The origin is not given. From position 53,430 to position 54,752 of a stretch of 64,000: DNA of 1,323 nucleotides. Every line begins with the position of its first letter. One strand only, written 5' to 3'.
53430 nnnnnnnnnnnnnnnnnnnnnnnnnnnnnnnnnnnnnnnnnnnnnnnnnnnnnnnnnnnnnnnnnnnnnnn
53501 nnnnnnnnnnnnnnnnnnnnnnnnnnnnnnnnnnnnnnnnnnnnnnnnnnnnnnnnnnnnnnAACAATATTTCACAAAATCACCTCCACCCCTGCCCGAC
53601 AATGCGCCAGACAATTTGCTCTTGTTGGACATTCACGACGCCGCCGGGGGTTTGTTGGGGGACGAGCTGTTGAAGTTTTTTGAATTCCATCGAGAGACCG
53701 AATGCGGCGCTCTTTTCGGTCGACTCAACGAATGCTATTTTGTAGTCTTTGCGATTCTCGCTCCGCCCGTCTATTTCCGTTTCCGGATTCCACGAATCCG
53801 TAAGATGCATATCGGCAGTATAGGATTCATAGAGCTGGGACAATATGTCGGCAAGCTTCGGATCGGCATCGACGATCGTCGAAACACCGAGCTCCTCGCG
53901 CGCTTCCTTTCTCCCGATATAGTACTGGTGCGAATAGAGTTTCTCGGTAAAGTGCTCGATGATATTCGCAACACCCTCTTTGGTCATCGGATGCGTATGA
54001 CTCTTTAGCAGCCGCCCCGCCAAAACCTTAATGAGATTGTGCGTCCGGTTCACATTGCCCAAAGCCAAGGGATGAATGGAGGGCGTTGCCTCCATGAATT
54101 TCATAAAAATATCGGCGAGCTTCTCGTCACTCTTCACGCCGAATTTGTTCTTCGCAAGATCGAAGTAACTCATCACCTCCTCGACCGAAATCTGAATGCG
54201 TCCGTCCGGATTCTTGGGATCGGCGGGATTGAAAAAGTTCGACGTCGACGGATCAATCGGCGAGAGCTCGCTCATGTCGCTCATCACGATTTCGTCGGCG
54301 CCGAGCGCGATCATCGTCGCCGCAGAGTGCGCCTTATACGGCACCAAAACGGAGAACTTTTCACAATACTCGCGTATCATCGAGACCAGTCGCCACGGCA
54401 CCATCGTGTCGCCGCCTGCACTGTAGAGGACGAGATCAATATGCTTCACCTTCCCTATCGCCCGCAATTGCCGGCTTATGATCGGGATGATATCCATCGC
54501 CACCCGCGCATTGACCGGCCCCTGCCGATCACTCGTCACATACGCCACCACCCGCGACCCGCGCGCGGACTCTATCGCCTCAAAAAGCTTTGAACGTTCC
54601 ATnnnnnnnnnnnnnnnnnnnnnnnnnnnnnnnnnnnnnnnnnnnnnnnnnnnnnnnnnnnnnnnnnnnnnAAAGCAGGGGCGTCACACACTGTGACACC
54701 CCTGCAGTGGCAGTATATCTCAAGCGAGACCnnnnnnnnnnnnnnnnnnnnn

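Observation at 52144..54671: Cluster of an SDH-family Clp-fold serine protease, a small transmembrane protein and a Cys/His-cluster protein of unrecognised families, beside the pilus locus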

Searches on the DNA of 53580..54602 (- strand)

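Call 67: search_dna_similar(query=L095:2229-3224:+, collection=ecoli_genomes, mode=near, max_rows=15, rows=spread)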
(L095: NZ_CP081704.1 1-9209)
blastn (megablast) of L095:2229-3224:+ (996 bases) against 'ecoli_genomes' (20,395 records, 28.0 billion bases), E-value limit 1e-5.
Records with a match: 49; places in all: 49; records where one place covers at least 80% of the query: 49.
Genomes with a match: 47 of 5426; with a place that covers at least 80% of the query: 47. Places per genome that has any: lowest 1, median 1, highest 2. On chromosomes: 47 places; on plasmids: 2.
Best place of each record, by identity: >=99% 49.
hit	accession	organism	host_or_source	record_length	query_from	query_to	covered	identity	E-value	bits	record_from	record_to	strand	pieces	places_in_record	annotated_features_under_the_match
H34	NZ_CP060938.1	Escherichia coli strain EC11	Homo sapiens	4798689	1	996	100%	100.0%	0e+0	1840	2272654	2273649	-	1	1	SDH family Clp fold serine proteinase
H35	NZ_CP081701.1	Escherichia coli strain AH02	-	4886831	1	996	100%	100.0%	0e+0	1840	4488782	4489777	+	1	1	SDH family Clp fold serine proteinase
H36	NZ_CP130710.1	Escherichia coli strain DDG206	dried distillers grain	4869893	1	996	100%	100.0%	0e+0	1840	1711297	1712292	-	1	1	SDH family Clp fold serine proteinase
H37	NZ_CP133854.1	Escherichia coli strain ES4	Homo sapiens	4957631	1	996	100%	100.0%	0e+0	1840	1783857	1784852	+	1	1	SDH family Clp fold serine proteinase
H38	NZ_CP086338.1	Escherichia coli strain EJN001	Homo sapiens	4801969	1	996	100%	99.8%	0e+0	1829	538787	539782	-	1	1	SDH family Clp fold serine proteinase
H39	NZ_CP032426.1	Escherichia coli strain SCEC020001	Homo sapiens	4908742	1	996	100%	99.8%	0e+0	1829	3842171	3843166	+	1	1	SDH family Clp fold serine proteinase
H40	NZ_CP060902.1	Escherichia coli strain EC20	Homo sapiens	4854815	1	996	100%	99.8%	0e+0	1829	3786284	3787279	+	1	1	SDH family Clp fold serine proteinase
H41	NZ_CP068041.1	Escherichia coli strain XJW9B277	Bovine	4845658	1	996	100%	99.8%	0e+0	1829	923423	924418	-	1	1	SDH family Clp fold serine proteinase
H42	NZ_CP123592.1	Escherichia coli strain DJH_137urine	Homo sapiens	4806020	1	996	100%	99.8%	0e+0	1829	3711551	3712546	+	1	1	SDH family Clp fold serine proteinase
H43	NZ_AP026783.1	Escherichia coli strain IPCEC31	Homo sapiens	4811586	1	996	100%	99.8%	0e+0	1829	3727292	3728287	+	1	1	SDH family Clp fold serine proteinase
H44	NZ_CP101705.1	Escherichia coli strain 035152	Homo sapiens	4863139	1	996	100%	99.8%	0e+0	1829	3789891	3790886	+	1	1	SDH family Clp fold serine proteinase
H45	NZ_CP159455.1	Escherichia coli strain S6aCHROMc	Cygnus olor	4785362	1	996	100%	99.8%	0e+0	1829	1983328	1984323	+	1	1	SDH family Clp fold serine proteinase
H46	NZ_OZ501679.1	Escherichia coli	Homo sapiens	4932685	1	996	100%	99.8%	0e+0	1829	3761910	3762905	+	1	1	SDH family Clp fold serine proteinase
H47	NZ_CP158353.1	Escherichia coli strain 914033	Homo sapiens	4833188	1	996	100%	99.7%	0e+0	1823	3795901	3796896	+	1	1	SDH family Clp fold serine proteinase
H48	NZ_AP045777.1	Escherichia coli strain 23CRST021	Homo sapiens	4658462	1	996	100%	99.7%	0e+0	1823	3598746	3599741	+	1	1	SDH family Clp fold serine proteinase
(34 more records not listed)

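Call 68: get_annotated_region(hit=H39, flank=4000)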
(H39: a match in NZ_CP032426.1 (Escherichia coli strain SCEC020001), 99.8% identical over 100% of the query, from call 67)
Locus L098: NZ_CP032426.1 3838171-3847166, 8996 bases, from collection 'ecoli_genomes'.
description: Escherichia coli strain SCEC020001 chromosome, complete genome
organism: Escherichia coli strain SCEC020001 (NCBI taxid 562)
replicon: chromosome; assembly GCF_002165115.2
host: Homo sapiens; source: -; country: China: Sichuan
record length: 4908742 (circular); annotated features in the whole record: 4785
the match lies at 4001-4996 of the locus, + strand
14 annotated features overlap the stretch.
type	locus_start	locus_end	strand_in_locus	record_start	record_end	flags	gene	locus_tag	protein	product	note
CDS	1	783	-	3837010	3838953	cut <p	-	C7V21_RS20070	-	phage terminase large subunit family protein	incomplete; partial in the middle of a contig; missing C-terminus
CDS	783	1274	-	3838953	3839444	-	-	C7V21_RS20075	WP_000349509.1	DUF1441 family protein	-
CDS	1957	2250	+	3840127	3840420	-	iss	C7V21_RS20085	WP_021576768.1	increased serum survival lipoprotein Iss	-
CDS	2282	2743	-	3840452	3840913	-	-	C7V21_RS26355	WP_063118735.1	lysis protein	-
CDS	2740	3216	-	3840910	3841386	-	-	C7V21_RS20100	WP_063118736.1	glycoside hydrolase family 24 protein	-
CDS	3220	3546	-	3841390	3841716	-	-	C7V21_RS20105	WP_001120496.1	phage holin, lambda family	-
CDS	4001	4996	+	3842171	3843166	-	-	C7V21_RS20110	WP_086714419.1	SDH family Clp fold serine proteinase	-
CDS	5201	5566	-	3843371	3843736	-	-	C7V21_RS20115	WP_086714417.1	antiterminator Q family protein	-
CDS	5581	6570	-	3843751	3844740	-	-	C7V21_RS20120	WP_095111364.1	DUF968 domain-containing protein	-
CDS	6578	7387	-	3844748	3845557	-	-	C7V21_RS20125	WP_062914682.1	KilA-N domain-containing protein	-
CDS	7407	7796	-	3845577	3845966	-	-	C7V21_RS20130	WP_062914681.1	RusA family crossover junction endodeoxyribonuclease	-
CDS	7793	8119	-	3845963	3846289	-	-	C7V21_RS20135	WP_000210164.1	LexA family transcriptional regulator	-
CDS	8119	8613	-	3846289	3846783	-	yfdN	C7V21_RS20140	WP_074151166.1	PerC family transcriptional regulator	-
CDS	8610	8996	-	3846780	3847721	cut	-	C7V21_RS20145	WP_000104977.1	helix-turn-helix domain-containing protein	-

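Call 104: search_dna_similar(query=L095:2229-3224:+, collection=ecoli_genomes, mode=distant, max_rows=25, rows=spread)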
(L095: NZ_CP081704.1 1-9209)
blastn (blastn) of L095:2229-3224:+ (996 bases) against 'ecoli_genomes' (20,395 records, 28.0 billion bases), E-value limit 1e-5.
Records with a match: 49; places in all: 49; records where one place covers at least 80% of the query: 49.
Genomes with a match: 47 of 5426; with a place that covers at least 80% of the query: 47. Places per genome that has any: lowest 1, median 1, highest 2. On chromosomes: 47 places; on plasmids: 2.
Best place of each record, by identity: >=99% 49.
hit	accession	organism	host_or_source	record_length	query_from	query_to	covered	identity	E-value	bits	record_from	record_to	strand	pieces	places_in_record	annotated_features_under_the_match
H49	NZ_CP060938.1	Escherichia coli strain EC11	Homo sapiens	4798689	1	996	100%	100.0%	0e+0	1797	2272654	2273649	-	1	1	SDH family Clp fold serine proteinase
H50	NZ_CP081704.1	Escherichia coli strain AH02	-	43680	1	996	100%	100.0%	0e+0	1797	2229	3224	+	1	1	SDH family Clp fold serine proteinase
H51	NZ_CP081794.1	Escherichia coli strain CT01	-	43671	1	996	100%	100.0%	0e+0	1797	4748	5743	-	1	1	SDH family Clp fold serine proteinase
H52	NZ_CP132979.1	Escherichia coli strain ARS-C101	Beef Cattle Feces - Rectal Grab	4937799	1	996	100%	100.0%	0e+0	1797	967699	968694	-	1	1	SDH family Clp fold serine proteinase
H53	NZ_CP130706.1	Escherichia coli strain DDG220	dried distillers grain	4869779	1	996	100%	100.0%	0e+0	1797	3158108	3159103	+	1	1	SDH family Clp fold serine proteinase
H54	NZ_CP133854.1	Escherichia coli strain ES4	Homo sapiens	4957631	1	996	100%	100.0%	0e+0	1797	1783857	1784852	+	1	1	SDH family Clp fold serine proteinase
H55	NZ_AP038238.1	Escherichia coli strain HCM-25C-3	Gallus gallus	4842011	1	996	100%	99.9%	0e+0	1792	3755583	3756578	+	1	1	SDH family Clp fold serine proteinase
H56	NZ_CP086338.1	Escherichia coli strain EJN001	Homo sapiens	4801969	1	996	100%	99.8%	0e+0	1788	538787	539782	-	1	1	SDH family Clp fold serine proteinase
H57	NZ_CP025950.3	Escherichia coli strain SCEC020023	Homo sapiens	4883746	1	996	100%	99.8%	0e+0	1788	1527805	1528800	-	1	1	SDH family Clp fold serine proteinase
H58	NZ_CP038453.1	Escherichia coli strain EC-129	Homosapiens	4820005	1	996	100%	99.8%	0e+0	1788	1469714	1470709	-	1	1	SDH family Clp fold serine proteinase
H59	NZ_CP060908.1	Escherichia coli strain EC19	Homo sapiens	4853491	1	996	100%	99.8%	0e+0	1788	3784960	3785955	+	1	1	SDH family Clp fold serine proteinase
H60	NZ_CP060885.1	Escherichia coli strain EC24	Homo sapiens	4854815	1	996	100%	99.8%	0e+0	1788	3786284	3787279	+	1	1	SDH family Clp fold serine proteinase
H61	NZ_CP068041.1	Escherichia coli strain XJW9B277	Bovine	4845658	1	996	100%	99.8%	0e+0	1788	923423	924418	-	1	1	SDH family Clp fold serine proteinase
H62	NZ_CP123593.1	Escherichia coli strain DJH_183sputum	Homo sapiens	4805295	1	996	100%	99.8%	0e+0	1788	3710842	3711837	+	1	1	SDH family Clp fold serine proteinase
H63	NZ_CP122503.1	Escherichia coli strain W619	pig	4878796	1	996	100%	99.8%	0e+0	1788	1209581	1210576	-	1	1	SDH family Clp fold serine proteinase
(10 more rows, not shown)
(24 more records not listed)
